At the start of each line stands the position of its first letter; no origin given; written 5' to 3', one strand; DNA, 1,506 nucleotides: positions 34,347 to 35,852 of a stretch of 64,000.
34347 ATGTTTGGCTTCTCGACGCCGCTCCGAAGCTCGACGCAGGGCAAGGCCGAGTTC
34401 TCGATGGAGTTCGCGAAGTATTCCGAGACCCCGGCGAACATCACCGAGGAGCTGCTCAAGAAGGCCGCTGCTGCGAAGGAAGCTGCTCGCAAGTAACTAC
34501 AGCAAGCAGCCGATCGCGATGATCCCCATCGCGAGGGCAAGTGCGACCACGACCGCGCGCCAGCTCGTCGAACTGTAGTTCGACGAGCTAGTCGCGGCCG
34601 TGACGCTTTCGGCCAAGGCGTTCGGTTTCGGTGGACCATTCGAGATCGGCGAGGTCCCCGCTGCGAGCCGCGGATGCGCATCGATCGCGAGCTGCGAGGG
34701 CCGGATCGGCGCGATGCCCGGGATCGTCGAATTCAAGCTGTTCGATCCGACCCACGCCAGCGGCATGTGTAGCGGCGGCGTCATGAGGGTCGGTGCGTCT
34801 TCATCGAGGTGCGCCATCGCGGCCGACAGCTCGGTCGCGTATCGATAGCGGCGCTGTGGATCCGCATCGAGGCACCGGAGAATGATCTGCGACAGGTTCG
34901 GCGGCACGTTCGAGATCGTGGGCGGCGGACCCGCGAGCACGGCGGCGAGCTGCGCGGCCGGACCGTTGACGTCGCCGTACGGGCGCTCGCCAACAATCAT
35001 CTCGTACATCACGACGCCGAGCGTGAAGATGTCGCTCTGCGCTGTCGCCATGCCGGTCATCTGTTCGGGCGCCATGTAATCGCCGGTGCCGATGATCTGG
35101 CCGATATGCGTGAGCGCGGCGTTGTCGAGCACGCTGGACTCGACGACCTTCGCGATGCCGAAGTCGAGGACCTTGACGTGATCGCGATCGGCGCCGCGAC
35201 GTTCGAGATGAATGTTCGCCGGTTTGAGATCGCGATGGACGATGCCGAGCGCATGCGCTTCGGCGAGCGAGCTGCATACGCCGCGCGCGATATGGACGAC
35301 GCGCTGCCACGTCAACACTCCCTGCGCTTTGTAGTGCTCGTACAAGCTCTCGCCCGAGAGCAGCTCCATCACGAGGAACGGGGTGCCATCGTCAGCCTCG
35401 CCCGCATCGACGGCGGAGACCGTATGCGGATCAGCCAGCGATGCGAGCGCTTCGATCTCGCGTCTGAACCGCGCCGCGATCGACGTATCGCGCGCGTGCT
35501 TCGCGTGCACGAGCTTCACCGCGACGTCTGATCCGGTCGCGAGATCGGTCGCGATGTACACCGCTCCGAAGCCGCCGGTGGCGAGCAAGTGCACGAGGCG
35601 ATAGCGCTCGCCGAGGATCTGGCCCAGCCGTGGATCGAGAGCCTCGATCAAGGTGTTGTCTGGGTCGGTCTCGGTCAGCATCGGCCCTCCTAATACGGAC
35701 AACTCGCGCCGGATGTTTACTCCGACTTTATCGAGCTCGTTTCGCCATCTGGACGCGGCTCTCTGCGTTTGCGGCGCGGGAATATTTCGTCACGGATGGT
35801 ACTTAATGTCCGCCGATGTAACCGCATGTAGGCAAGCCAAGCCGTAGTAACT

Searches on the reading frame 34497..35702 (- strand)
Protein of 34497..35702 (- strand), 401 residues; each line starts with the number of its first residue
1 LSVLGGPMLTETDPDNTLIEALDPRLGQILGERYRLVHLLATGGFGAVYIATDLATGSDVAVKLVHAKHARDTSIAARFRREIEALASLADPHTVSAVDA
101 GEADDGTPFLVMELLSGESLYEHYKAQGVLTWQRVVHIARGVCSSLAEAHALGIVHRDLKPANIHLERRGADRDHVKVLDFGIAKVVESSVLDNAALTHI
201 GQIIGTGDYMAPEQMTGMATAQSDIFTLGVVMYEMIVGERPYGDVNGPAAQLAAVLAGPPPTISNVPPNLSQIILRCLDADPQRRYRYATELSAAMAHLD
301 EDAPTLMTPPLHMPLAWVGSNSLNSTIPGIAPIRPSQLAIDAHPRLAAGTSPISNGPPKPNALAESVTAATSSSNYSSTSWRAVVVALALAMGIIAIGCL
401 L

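Call 56: search_protein_families(library=pfam, proteins=[window:34497-35702:-], max_evalue=0.001)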
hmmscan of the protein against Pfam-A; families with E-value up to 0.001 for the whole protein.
window:34497-35702:- (401 aa): 5 families
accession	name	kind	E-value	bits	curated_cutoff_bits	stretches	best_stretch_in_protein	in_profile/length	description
PF00069.31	Pkinase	-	3.1e-44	151.8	31.7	1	35-287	2-253/263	Protein kinase domain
PF07714.23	PK_Tyr_Ser-Thr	-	8.7e-31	107.6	23.1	1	37-288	4-251/258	Protein tyrosine and serine/threonine kinase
PF03109.22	ABC1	-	8.6e-08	32.1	22.9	1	108-190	143-220/244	ABC1 atypical kinase-like domain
PF01636.29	APH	-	1e-05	25.9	23.2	0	48-128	13-86/239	Phosphotransferase enzyme family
PF06293.20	Kdo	-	0.00011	22.2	21.3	1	80-181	59-166/207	Lipopolysaccharide kinase (Kdo/WaaP) family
